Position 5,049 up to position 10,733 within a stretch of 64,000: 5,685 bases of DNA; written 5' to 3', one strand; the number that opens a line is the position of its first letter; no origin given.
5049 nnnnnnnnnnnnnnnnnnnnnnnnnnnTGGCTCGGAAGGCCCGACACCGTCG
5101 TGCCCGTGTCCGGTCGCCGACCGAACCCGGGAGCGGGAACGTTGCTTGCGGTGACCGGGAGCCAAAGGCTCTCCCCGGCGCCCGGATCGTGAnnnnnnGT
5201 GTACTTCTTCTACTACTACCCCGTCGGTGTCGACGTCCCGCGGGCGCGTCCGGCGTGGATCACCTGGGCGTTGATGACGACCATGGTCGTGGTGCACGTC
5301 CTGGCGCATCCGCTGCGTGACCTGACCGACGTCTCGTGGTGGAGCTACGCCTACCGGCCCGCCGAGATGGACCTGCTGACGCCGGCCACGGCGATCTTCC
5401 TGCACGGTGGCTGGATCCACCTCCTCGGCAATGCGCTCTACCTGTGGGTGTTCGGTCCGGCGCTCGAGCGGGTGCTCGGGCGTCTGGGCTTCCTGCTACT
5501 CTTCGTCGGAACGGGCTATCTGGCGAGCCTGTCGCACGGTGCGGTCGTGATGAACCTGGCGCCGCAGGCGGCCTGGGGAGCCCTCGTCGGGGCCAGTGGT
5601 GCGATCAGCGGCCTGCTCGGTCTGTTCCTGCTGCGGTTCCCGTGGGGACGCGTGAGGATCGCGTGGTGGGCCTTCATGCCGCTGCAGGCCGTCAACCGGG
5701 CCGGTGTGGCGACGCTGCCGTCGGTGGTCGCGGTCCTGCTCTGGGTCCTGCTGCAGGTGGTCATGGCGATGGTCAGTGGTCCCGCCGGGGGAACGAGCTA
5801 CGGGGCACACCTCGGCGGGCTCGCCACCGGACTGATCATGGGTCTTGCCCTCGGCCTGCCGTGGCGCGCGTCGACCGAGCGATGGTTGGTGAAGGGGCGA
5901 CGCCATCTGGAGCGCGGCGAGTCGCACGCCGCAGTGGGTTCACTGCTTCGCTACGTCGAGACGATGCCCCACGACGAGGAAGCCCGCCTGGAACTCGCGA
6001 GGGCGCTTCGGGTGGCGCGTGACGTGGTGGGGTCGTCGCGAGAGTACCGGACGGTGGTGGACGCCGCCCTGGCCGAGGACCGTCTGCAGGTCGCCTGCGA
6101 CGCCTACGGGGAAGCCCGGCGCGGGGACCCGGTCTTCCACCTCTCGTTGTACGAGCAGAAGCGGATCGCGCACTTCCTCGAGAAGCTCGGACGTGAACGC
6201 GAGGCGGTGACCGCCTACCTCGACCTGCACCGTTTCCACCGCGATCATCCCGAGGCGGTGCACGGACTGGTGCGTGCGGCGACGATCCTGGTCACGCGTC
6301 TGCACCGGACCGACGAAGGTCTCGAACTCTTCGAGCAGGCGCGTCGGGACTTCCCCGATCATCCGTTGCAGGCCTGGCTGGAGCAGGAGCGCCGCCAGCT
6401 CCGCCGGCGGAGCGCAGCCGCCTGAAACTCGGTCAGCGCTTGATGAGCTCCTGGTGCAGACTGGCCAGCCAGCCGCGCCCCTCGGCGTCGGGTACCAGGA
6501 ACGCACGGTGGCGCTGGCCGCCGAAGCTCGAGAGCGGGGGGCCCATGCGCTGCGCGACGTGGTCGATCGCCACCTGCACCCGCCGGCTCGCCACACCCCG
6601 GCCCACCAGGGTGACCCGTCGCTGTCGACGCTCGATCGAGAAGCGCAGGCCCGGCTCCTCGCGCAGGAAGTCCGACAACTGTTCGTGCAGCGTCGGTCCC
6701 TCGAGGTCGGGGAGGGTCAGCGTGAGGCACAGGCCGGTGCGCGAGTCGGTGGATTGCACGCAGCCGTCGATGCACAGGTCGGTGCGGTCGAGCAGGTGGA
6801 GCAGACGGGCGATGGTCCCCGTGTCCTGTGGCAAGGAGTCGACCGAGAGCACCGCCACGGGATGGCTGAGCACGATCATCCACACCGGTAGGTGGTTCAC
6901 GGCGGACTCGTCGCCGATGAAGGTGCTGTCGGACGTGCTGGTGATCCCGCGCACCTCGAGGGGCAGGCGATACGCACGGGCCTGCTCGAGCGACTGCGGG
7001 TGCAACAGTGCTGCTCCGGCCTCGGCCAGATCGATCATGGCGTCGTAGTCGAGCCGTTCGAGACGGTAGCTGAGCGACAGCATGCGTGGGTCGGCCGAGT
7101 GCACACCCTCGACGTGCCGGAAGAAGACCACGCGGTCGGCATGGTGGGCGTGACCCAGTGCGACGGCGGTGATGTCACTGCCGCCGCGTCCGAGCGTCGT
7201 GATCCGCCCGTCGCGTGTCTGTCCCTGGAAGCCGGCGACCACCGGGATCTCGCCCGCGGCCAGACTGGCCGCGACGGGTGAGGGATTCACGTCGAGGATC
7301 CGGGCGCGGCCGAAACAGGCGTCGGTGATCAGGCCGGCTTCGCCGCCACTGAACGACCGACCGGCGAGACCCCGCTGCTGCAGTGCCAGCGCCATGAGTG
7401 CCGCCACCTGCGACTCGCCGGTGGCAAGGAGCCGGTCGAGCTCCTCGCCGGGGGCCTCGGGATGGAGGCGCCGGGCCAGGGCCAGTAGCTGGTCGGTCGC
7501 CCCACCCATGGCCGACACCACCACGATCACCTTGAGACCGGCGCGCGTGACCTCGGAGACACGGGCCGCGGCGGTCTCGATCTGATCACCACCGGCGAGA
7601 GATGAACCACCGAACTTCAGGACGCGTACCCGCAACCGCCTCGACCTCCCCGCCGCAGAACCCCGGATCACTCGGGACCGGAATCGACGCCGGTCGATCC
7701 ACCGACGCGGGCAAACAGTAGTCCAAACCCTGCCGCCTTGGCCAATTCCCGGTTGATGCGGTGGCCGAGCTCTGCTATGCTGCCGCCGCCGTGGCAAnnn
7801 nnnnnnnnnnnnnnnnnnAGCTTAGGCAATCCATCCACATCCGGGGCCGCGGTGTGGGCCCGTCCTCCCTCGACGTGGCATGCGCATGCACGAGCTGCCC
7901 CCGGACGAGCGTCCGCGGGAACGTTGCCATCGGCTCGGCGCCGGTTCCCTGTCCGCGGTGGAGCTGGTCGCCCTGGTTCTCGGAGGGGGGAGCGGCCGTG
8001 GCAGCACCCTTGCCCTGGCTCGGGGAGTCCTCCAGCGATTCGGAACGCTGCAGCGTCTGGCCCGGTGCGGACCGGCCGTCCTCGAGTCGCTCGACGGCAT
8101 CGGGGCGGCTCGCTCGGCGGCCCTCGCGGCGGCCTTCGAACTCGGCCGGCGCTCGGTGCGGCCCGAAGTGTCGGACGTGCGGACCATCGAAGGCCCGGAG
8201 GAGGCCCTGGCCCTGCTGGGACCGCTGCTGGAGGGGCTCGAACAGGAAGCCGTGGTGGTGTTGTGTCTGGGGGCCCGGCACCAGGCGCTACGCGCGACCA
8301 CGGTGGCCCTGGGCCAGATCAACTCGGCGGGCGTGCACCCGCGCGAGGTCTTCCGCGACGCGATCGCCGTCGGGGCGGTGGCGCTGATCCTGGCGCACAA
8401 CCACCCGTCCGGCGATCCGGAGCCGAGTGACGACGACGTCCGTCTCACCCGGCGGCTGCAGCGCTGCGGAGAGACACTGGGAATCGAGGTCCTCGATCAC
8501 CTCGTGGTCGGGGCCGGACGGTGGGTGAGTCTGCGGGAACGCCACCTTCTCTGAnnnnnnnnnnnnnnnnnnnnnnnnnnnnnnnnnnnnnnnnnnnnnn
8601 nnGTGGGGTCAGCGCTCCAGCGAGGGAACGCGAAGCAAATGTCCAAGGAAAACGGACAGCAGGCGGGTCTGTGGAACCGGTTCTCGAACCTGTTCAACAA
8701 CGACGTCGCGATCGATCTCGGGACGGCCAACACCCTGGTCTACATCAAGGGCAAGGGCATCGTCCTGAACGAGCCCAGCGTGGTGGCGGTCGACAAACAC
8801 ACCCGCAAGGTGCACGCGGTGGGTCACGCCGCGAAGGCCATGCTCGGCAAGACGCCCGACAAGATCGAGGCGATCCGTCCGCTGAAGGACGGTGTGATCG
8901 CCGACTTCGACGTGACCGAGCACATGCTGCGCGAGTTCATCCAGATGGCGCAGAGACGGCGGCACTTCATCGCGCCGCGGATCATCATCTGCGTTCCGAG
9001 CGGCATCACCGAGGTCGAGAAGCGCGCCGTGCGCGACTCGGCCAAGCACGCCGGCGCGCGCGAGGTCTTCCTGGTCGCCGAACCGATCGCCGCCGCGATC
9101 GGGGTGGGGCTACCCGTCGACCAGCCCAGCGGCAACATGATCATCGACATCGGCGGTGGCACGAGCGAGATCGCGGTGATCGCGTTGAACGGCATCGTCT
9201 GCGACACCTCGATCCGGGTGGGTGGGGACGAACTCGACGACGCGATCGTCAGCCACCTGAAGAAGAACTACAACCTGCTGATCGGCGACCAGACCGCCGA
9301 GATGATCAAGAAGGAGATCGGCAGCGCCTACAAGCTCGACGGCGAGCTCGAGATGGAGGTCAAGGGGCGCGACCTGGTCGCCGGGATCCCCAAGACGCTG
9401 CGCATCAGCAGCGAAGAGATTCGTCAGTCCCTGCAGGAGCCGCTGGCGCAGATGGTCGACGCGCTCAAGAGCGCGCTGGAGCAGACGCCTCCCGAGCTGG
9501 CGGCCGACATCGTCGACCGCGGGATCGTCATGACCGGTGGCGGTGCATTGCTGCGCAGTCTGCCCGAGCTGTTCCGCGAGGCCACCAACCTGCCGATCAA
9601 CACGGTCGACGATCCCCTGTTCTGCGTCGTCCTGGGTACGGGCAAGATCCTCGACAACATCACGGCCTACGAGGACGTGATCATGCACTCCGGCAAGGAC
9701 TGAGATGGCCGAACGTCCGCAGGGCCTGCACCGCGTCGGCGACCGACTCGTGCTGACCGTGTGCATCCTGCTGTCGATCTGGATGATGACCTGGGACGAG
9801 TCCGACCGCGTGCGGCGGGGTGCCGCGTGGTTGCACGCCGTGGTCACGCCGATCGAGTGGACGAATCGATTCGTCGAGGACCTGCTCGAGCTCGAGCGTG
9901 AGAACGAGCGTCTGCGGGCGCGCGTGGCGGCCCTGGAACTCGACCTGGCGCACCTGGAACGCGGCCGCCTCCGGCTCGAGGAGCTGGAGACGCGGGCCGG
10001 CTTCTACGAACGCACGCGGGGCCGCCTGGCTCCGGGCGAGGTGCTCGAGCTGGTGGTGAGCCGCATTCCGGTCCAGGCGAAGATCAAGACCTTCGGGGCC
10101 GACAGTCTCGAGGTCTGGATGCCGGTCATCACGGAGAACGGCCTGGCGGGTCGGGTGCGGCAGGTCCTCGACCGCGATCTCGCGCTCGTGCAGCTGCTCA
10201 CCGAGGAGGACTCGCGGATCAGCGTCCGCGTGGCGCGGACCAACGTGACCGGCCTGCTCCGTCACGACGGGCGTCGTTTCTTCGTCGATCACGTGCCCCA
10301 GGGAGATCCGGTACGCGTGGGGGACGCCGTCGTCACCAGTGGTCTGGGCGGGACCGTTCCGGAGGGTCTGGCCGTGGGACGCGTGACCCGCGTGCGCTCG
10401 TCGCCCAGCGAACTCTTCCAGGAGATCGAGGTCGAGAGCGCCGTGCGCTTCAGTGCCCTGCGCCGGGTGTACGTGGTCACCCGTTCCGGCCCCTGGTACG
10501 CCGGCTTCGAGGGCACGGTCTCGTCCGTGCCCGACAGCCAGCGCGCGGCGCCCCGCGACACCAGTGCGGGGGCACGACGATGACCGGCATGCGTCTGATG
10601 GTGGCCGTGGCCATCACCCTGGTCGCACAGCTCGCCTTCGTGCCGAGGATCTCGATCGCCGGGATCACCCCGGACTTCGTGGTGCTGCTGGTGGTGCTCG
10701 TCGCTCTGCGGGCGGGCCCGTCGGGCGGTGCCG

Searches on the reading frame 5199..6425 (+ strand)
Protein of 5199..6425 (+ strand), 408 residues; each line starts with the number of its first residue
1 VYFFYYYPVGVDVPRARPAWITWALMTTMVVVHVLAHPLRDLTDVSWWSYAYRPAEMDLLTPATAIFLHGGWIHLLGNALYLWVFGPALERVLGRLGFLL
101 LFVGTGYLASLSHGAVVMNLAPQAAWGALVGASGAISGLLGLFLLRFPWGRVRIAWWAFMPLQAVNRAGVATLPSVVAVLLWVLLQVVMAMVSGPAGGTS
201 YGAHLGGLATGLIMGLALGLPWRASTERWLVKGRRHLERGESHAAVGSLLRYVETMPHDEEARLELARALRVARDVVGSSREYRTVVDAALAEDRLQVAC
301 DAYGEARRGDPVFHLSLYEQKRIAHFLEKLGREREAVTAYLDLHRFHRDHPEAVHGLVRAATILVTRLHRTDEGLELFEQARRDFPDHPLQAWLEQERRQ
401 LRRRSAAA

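Call 11: search_protein_families(library=pfam, proteins=[window:5199-6425:+], max_evalue=0.001)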
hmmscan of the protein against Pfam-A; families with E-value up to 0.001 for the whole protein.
window:5199-6425:+ (408 aa): 3 families
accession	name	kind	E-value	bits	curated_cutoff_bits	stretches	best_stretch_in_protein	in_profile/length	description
PF01694.28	Rhomboid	-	5.4e-26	91.9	22.6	1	63-218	8-140/143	Rhomboid domain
PF13428.12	TPR_14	-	6.4e-08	33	23.5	0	321-359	5-43/44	Tetratricopeptide repeat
PF14559.12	TPR_19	-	0.00099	19.8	25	0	248-272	13-37/68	Tetratricopeptide repeat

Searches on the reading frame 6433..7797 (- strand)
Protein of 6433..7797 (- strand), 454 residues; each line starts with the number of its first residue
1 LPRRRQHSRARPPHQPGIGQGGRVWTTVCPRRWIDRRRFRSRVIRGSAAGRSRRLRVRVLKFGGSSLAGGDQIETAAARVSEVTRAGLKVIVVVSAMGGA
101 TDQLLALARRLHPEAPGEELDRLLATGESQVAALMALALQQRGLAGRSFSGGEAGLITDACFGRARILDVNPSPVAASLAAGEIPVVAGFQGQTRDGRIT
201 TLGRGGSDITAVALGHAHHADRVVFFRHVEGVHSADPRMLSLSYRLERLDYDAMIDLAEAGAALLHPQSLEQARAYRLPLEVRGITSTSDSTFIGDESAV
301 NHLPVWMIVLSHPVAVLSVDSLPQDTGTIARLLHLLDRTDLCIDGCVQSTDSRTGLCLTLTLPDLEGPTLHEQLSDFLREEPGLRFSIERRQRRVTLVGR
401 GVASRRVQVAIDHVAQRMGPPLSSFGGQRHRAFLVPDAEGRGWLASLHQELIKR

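Call 11: search_protein_families(library=pfam, proteins=[window:6433-7797:-], max_evalue=0.001)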
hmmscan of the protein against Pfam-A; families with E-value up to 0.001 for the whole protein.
window:6433-7797:- (454 aa): 1 family
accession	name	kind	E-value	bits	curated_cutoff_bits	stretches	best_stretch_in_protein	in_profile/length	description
PF00696.33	AA_kinase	-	1.6e-40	139.8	24.9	1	57-282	2-232/234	Amino acid kinase family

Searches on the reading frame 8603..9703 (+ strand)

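Call 11: search_protein_families(library=pfam, proteins=[window:8603-9703:+], max_evalue=0.001)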
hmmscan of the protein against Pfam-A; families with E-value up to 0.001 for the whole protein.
window:8603-9703:+ (366 aa): 4 families
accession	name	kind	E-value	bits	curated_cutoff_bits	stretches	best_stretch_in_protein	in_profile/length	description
PF06723.19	MreB_Mbl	-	1.6e-147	491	27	1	33-356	2-325/327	MreB/Mbl protein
PF00012.26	HSP70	-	1.2e-12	47.4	20.6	1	126-226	135-241/599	Hsp70 protein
PF14450.12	FtsA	-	1.8e-10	41.7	31.8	1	180-345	2-127/127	Cell division protein FtsA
PF00022.25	Actin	-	2.1e-06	27.1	27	1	57-222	30-190/410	Actin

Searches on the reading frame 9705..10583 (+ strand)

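Call 11: search_protein_families(library=pfam, proteins=[window:9705-10583:+], max_evalue=0.001)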
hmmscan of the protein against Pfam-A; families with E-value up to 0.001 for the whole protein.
window:9705-10583:+ (292 aa): 1 family
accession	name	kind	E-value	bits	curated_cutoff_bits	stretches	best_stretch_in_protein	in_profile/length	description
PF04085.20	MreC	-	3e-31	108.6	28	1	133-259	21-147/147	Rod shape-determining protein MreC, barrel core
